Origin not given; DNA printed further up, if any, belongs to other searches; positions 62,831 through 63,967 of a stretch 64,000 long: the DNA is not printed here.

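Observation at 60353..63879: Locus-level hypothesis: an undescribed DNA-protein machine (pac site, second replicon/centromere, or switch)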

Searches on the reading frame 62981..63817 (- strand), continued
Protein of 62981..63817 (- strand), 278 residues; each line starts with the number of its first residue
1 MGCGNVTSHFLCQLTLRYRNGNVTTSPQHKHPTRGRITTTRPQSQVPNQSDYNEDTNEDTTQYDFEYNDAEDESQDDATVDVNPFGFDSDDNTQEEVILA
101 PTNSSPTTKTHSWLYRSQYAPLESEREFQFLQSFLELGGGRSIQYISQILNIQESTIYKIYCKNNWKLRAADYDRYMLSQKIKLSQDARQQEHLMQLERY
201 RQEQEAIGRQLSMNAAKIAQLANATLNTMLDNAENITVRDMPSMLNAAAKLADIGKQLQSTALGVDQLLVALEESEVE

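Call 81: search_protein_families(library=phrogs, proteins=[L007:12757-13377:+, L014:7473-8159:+, L012:4768-5421:+, L011:12347-12883:+, L007:11010-11438:+, L015:2302-2727:+, L014:6268-6690:+, L013:2415-2846:+, L011:11030-11419:+, P0014], max_evalue=0.1)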
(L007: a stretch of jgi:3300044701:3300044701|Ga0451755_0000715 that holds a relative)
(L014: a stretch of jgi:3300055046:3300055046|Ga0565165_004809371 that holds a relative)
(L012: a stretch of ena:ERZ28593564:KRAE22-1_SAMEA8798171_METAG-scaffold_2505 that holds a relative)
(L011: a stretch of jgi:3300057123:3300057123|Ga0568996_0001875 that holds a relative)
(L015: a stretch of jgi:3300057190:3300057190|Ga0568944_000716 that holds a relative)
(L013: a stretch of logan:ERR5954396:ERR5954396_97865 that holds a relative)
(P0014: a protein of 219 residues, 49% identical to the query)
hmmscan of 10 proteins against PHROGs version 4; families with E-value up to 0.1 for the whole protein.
L007:12757-13377:+ (206 aa): 0 families

L014:7473-8159:+ (228 aa): 0 families

L012:4768-5421:+ (217 aa): 0 families

L011:12347-12883:+ (178 aa): 0 families

L007:11010-11438:+ (142 aa): 4 families
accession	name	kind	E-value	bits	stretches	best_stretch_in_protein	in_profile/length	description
phrog_19658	-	DNA, RNA and nucleotide metabolism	0.0057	17.2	1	39-122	10-86/283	replication initiation protein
phrog_8102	-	DNA, RNA and nucleotide metabolism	0.015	15.4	1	43-113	27-100/337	replication initiation protein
phrog_8172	-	unknown function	0.026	15.2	1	26-76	37-87/177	-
phrog_186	-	DNA, RNA and nucleotide metabolism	0.029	15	1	24-105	18-96/308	DnaD-like helicase loader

L015:2302-2727:+ (141 aa): 23 families
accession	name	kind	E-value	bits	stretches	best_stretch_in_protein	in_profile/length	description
phrog_186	-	DNA, RNA and nucleotide metabolism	7.4e-06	26.8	1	20-111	29-122/308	DnaD-like helicase loader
phrog_8102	-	DNA, RNA and nucleotide metabolism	0.00019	21.7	1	25-86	29-94/337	replication initiation protein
phrog_7882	-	DNA, RNA and nucleotide metabolism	0.00084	19.9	1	19-90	24-107/314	DnaD-like helicase loader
phrog_1032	-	DNA, RNA and nucleotide metabolism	0.0018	19.3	1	52-121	39-105/281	replication initiation protein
phrog_678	-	DNA, RNA and nucleotide metabolism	0.0019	18.8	1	34-91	59-127/346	replication initiation O-like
phrog_19047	-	transcription regulation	0.0038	17.9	1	26-108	185-249/269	transcriptional regulator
phrog_22534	-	unknown function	0.0043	18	1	24-83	20-77/111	-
phrog_1835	-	DNA, RNA and nucleotide metabolism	0.0077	16.6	1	50-86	67-103/301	HTH DNA binding protein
phrog_11420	-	DNA, RNA and nucleotide metabolism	0.015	16.4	1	37-75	5-47/82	DNA binding protein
phrog_20634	-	unknown function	0.022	15.6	1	45-121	80-157/251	-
phrog_7545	-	DNA, RNA and nucleotide metabolism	0.027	15.7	1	50-134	18-76/160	HNH endonuclease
phrog_18020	-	DNA, RNA and nucleotide metabolism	0.029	15.1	1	47-89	50-93/248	replication initiation O-like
phrog_428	-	DNA, RNA and nucleotide metabolism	0.038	14.1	1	28-89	103-170/455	replication initiation protein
phrog_12156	-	DNA, RNA and nucleotide metabolism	0.043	13.5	1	52-94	439-481/485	DNA helicase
phrog_15357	-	unknown function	0.044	15.1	0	33-79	17-70/120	-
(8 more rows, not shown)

L014:6268-6690:+ (140 aa): 4 families
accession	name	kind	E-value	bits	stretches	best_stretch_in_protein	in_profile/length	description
phrog_428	-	DNA, RNA and nucleotide metabolism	0.00061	20.1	1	31-94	106-164/455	replication initiation protein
phrog_270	-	DNA, RNA and nucleotide metabolism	0.0028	18.1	1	34-95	44-105/383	replication initiation protein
phrog_678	-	DNA, RNA and nucleotide metabolism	0.021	15.4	1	53-94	81-122/346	replication initiation O-like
phrog_8102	-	DNA, RNA and nucleotide metabolism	0.027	14.6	1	62-91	63-92/337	replication initiation protein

L013:2415-2846:+ (143 aa): 0 families

L011:11030-11419:+ (129 aa): 7 families
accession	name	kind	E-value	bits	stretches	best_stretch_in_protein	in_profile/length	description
phrog_345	-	DNA, RNA and nucleotide metabolism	0.0007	20.4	1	39-99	53-115/297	replication initiation O-like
phrog_678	-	DNA, RNA and nucleotide metabolism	0.0032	18.1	1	38-89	75-123/346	replication initiation O-like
phrog_1835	-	DNA, RNA and nucleotide metabolism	0.05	13.9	1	55-89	71-105/301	HTH DNA binding protein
phrog_186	-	DNA, RNA and nucleotide metabolism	0.056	14.1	1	36-103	46-109/308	DnaD-like helicase loader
phrog_5978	-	unknown function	0.062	13.4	1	50-92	310-352/364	-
phrog_17403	-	transcription regulation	0.063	14.7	1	49-91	23-67/81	transcriptional regulator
phrog_1032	-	DNA, RNA and nucleotide metabolism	0.083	13.9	1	57-107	43-84/281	replication initiation protein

P0014 (219 aa): 1 family
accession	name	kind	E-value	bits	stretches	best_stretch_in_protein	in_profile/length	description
phrog_6299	-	head and packaging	2.5e-13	51.5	1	64-212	15-155/193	terminase small subunit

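Call 84: find_related_loci(query=A3, collection=viral_contigs, flank=6000)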
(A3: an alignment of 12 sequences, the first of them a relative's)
Query A3 (278 aa) in viral_contigs; peptide patterns used: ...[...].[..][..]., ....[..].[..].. (x = any residue, [..] = any of these).
300 stretches matched a pattern; 46 encode a relative of the query (tblastn E <= 1e-3); 46 distinct loci.
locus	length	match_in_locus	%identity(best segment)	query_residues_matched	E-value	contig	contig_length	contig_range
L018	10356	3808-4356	53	94-276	1e-60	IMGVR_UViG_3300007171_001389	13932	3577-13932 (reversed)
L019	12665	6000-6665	49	66-278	3e-60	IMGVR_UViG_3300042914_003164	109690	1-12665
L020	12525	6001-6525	56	102-276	1e-59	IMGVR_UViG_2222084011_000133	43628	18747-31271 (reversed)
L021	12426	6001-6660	49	73-278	2e-59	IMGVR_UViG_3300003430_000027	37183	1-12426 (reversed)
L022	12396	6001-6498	56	113-278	6e-59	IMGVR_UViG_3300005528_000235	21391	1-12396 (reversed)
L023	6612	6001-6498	56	113-278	6e-59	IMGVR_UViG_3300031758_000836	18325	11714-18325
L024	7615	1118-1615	56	113-278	6e-59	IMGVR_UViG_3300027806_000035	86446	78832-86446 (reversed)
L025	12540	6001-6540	51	97-276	3e-56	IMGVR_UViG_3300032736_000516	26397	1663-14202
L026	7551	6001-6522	52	102-276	2e-55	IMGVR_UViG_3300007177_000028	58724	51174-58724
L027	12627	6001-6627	48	67-276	4e-57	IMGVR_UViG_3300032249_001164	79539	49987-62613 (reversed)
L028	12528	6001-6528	50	102-278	6e-55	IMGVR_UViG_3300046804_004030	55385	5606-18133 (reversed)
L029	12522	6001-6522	49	105-278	4e-51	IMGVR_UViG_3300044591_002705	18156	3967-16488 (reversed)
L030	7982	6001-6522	49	105-278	4e-51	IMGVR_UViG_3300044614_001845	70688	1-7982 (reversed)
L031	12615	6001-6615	45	83-278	2e-50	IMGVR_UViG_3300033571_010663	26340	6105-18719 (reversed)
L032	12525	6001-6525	50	104-278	2e-50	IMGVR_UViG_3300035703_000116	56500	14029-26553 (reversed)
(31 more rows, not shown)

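Call 85: find_related_loci(query=A3, collection=genome_contigs, flank=6000)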
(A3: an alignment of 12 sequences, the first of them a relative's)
Query A3 (278 aa) in genome_contigs; peptide patterns used: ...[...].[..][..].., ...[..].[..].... (x = any residue, [..] = any of these).
273 stretches matched a pattern, but none encodes a relative of the query by tblastn (E <= 1e-3).

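Call 102: search_dna_similar(query=L015:2302-2727:+, collection=plasmids, mode=protein, max_evalue=0.1, max_rows=15)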
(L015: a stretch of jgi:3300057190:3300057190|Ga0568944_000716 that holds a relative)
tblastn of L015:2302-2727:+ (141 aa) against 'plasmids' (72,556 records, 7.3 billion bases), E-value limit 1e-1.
No match.
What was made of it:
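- On Type I/II/III partition system (ParABS, ParMRC, TubZRC): No relative in the GTDB representative genomes (call 85) or in PLSDB (call 102).
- There is no relative in 185,579 genomes or 72,556 plasmids (calls 85, 102).
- Tried and rejected: tblastn of the wHTH protein against plasmids found nothing (call 102).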

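Call 103: search_dna_similar(query=L015:2302-2727:+, collection=phages, mode=protein, max_evalue=0.1, max_rows=15)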
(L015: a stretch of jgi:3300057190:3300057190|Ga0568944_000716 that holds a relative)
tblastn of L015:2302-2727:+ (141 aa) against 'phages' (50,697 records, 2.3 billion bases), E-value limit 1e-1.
Records with a match: 2; places in all: 2; records where one place covers at least 80% of the query: 0.
Best place of each record, by identity: <60% 2.
By first word of the organism name: Pseudoalteromonas 2.
By host as written in the record: Pseudoalteromonas sp. str. H105 2.
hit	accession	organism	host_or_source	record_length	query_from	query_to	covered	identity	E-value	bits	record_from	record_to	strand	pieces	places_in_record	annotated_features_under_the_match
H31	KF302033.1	Pseudoalteromonas phage HS1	Pseudoalteromonas sp. str. H105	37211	38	116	56%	26.6%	4e-2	39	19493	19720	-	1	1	record has no annotation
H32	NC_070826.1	Pseudoalteromonas phage HS1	Pseudoalteromonas sp. str. H105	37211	38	116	56%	26.6%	4e-2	39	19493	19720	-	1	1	replication/maintenance protein RepL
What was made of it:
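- The only isolate-phage tblastn hit is an annotated RepL (call 103).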

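Call 106: search_protein_families(library=padloc, proteins=[window:62981-63817:-, L007:12757-13377:+, L014:7473-8159:+, L015:2302-2727:+, L007:11010-11438:+], max_evalue=0.1)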
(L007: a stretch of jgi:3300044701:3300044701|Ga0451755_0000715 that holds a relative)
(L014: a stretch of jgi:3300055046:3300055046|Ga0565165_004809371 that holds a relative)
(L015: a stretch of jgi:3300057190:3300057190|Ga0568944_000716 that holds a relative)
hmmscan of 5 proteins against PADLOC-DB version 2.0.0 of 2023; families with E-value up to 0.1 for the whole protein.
window:62981-63817:- (278 aa): 0 families

L007:12757-13377:+ (206 aa): 0 families

L014:7473-8159:+ (228 aa): 0 families

L015:2302-2727:+ (141 aa): 10 families
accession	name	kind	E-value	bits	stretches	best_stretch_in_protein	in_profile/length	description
PDLC01849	CARF3--CARF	-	8.6e-05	20.3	1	51-85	152-186/197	-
PDLC01438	Csa3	-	0.00015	19.9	1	39-114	157-214/305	"CAS-I,CAS-II,CAS-III,CAS-IV,CAS-V,CAS-VI; associated_signaling"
PDLC01434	CasR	-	0.00021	19.2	1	52-86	143-176/191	"CAS-I,CAS-II,CAS-III,CAS-IV,CAS-V,CAS-VI; associated_signaling"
PDLC01848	CARF3--CARF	-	0.00034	18.4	1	51-84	150-183/197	-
PDLC01268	CasR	-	0.00055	17.9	1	52-83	139-169/179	"CAS-I,CAS-II,CAS-III,CAS-IV,CAS-V,CAS-VI; associated_signaling"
PDLC01857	CARF3--CARF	-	0.00071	17.3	1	50-86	143-179/201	-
PDLC03963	SoFic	-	0.0027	15.2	1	51-98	308-355/361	-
PDLC01863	CARF3--CARF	-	0.0031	15.3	1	50-88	132-170/182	-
PDLC01044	Csa3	-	0.0045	14.9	1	51-85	150-184/194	Type I-A associated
PDLC01879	CARF3--CARF_TM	-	0.0088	13.7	1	20-88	147-206/222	-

L007:11010-11438:+ (142 aa): 0 families
